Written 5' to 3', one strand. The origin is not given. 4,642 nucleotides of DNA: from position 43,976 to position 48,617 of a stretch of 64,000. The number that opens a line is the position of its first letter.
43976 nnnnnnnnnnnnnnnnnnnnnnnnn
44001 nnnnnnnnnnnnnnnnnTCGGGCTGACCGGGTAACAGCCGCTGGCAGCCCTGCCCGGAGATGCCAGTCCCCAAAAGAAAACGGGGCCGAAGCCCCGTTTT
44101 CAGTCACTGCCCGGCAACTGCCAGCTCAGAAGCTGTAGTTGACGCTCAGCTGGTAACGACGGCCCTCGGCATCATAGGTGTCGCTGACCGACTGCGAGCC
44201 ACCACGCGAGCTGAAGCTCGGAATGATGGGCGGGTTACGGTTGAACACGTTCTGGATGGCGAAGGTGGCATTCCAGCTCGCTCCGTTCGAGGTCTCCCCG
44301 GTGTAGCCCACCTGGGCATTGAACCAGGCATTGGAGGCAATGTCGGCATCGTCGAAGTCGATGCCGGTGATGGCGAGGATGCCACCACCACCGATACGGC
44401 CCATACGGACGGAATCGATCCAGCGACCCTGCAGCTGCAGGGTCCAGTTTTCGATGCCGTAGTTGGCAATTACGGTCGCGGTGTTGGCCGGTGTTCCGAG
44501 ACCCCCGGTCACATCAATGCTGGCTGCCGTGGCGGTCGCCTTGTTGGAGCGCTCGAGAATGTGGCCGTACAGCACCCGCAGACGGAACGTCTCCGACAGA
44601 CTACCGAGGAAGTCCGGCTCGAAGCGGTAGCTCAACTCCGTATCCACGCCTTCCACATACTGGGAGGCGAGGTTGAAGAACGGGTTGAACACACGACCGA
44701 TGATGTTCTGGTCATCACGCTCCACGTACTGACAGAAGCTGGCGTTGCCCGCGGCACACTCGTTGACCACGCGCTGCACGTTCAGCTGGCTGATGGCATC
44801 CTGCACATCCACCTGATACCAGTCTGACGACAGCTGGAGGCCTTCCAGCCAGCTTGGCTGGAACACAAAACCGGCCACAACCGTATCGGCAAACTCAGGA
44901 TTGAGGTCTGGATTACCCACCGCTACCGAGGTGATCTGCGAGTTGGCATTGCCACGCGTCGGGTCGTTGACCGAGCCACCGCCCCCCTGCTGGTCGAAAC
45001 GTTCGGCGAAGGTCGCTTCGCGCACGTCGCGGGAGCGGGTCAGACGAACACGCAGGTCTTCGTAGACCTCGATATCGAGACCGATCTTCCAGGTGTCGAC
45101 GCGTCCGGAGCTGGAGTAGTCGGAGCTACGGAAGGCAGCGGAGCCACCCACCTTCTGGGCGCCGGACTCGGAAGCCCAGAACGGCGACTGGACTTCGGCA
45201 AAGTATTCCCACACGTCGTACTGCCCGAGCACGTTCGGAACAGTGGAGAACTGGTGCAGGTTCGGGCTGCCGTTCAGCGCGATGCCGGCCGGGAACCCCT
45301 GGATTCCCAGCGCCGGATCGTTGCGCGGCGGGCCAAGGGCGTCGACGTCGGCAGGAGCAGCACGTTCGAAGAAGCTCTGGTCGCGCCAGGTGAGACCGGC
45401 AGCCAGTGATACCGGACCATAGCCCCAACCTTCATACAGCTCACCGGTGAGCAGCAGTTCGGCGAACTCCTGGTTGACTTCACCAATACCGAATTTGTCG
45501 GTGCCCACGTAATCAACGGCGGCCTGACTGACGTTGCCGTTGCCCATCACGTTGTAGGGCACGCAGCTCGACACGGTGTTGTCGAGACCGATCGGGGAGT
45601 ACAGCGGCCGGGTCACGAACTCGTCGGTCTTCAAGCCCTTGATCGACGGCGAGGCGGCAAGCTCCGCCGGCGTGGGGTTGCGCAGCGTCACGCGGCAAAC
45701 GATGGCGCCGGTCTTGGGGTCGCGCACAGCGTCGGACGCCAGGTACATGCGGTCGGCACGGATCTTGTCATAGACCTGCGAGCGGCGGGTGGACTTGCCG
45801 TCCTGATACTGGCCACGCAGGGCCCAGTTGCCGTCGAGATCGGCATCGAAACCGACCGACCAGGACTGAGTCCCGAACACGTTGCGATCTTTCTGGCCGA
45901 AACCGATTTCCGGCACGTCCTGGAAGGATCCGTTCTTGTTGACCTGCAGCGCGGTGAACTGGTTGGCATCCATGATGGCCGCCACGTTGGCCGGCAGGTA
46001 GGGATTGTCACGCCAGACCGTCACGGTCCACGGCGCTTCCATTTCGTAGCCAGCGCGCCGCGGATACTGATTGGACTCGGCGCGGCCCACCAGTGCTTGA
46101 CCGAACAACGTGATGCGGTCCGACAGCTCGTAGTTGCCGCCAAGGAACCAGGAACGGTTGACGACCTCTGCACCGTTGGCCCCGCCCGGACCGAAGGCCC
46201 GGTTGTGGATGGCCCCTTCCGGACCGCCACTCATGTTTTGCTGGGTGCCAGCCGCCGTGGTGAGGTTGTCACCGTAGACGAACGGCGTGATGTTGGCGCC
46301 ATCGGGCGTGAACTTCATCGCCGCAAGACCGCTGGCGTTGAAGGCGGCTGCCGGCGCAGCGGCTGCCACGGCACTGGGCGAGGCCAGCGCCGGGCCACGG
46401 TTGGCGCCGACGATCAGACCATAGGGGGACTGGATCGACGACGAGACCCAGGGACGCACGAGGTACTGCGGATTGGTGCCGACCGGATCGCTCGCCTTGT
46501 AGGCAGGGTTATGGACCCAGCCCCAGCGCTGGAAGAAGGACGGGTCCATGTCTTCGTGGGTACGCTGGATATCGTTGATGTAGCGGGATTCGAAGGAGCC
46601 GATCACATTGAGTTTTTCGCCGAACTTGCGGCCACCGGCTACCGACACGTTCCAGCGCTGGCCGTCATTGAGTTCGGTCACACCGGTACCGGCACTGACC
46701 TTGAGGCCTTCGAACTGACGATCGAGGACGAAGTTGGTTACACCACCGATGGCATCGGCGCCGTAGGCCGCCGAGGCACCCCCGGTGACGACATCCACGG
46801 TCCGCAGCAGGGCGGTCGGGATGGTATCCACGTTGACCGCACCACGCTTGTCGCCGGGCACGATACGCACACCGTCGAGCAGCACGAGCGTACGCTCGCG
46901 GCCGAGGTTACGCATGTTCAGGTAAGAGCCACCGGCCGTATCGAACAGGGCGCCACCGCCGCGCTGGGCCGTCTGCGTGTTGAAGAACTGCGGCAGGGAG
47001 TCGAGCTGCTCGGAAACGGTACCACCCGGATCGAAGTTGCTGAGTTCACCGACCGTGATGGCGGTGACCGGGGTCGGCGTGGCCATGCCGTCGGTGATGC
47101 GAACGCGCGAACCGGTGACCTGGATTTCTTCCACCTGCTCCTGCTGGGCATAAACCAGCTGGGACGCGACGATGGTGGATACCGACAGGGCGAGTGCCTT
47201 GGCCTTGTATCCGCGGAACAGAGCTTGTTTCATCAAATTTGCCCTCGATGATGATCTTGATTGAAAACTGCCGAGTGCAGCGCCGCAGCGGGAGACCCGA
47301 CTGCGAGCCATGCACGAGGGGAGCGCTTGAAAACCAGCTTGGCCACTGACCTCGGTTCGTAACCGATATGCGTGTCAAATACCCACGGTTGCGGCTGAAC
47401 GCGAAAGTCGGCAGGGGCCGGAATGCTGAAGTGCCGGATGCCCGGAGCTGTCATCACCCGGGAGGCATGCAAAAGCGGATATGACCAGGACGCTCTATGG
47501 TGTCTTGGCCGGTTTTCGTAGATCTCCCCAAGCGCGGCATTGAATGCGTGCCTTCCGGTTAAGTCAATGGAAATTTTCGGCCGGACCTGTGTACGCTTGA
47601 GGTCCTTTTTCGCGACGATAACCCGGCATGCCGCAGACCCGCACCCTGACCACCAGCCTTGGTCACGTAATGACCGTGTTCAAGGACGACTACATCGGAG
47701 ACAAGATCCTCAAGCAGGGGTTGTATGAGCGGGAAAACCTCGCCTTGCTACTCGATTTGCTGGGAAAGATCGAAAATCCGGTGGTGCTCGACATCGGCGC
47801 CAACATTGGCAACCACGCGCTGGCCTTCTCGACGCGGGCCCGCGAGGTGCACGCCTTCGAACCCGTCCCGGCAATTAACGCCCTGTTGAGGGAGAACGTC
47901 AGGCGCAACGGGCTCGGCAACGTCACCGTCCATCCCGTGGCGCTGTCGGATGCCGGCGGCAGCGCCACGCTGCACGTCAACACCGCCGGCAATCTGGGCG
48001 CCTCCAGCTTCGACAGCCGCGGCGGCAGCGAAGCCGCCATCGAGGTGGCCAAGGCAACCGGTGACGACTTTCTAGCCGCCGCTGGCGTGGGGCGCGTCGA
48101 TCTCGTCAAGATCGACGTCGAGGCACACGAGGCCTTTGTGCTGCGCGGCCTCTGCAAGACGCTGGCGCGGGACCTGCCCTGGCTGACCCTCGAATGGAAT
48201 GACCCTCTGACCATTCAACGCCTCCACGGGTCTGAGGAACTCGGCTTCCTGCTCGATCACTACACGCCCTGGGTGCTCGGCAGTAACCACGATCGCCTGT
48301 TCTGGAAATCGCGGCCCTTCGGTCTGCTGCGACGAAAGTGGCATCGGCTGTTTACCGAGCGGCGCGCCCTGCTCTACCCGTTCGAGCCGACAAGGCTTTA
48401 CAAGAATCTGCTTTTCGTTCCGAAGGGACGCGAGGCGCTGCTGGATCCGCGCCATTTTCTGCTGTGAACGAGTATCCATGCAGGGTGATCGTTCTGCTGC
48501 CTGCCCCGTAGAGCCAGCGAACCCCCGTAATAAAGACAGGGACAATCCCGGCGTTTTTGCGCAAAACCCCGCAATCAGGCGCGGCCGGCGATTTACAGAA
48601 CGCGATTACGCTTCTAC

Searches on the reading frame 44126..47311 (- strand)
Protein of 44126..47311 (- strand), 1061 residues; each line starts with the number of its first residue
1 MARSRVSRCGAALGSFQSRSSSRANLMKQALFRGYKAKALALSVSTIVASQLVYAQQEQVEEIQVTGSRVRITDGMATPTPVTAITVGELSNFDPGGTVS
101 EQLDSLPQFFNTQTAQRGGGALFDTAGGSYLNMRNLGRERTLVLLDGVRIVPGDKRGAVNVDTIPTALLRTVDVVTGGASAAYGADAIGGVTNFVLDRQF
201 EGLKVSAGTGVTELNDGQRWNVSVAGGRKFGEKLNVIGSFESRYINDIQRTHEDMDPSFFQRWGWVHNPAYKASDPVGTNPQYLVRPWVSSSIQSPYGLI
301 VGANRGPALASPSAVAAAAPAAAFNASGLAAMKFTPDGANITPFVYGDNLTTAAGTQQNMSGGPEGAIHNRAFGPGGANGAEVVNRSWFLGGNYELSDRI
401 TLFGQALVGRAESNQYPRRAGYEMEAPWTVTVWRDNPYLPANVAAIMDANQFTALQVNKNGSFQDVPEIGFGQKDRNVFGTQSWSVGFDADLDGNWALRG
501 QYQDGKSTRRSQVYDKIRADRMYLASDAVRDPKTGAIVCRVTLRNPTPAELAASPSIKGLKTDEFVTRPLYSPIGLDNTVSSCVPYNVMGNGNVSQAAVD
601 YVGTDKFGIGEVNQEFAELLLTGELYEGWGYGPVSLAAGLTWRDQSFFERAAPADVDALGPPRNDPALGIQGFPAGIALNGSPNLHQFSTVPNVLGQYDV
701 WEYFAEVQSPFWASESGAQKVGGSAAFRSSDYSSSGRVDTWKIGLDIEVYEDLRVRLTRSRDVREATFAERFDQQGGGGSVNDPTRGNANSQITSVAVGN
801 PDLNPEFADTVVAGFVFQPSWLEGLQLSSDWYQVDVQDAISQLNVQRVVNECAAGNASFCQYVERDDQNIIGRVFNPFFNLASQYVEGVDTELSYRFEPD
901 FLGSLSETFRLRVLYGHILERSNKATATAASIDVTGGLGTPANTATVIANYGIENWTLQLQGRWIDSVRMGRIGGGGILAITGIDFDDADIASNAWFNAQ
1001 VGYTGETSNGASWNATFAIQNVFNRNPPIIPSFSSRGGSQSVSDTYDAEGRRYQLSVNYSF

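Call 25: search_protein_families(library=pfam, proteins=[window:44126-47311:-], max_evalue=0.001)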
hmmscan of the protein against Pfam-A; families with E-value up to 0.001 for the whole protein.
window:44126-47311:- (1061 aa): 1 family
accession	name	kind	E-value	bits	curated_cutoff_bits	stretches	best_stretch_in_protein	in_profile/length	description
PF07715.20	Plug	-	1.8e-15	57.8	23.9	1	76-191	3-107/107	TonB-dependent Receptor Plug Domain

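Call 49: search_protein_families(library=ncbifam, proteins=[window:44126-47311:-], max_evalue=0.0001)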
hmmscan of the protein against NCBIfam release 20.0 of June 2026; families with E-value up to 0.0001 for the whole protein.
window:44126-47311:- (1061 aa): 10 families
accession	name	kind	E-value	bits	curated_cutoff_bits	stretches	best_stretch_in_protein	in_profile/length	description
TIGR01786.1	TonB-hemlactrns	subfamily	8.2e-20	70.7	323.75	2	732-1061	431-719/719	TonB-dependent hemoglobin/transferrin/lactoferrin family receptor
TIGR01785.1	TonB-hemin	subfamily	9.9e-18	63.9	316.85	2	787-1061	456-677/677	TonB-dependent heme/hemoglobin receptor family protein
NF007926.1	PRK10641.1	equivalog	1.2e-17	63.7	836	1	41-268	8-222/617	TonB-dependent vitamin B12 receptor BtuB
TIGR01779.1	TonB-B12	equivalog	3.9e-15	55.4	599.7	1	39-243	9-199/614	TonB-dependent vitamin B12 receptor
NF007478.2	PRK10064.1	equivalog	2.6e-13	49.1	745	2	41-214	11-177/663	catecholate siderophore receptor CirA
NF010010.0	PRK13483.1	equivalog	1.4e-06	26.6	927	1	128-254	88-226/660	ligand-gated channel protein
NF010012.0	PRK13486.1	equivalog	3.3e-06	25.7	924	1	126-223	81-183/696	TonB-dependent receptor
NF049945.1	TonB_dep_FCYXU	equivalog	1.4e-05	24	825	1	49-197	23-167/697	TonB-dependent receptor, FCYXU motif-type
NF010051.0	PRK13528.1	subfamily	3.7e-05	22.2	583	0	45-204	16-179/727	FepA family TonB-dependent siderophore receptor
NF010038.0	PRK13513.1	equivalog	6.4e-05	21.7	942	0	125-198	85-166/659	ligand-gated channel protein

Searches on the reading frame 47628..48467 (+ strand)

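Call 25: search_protein_families(library=pfam, proteins=[window:47628-48467:+], max_evalue=0.001)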
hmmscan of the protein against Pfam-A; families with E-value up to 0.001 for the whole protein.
window:47628-48467:+ (279 aa): 2 families
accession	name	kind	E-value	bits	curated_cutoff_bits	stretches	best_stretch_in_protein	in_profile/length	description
PF05050.19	Methyltransf_21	-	2e-17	64.3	22.7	1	55-194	1-152/173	Methyltransferase FkbM domain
PF02475.24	TRM5-TYW2_MTfase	-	0.00093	19.6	28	0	49-100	36-89/164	TRM5/TYW2 methyltransferase domain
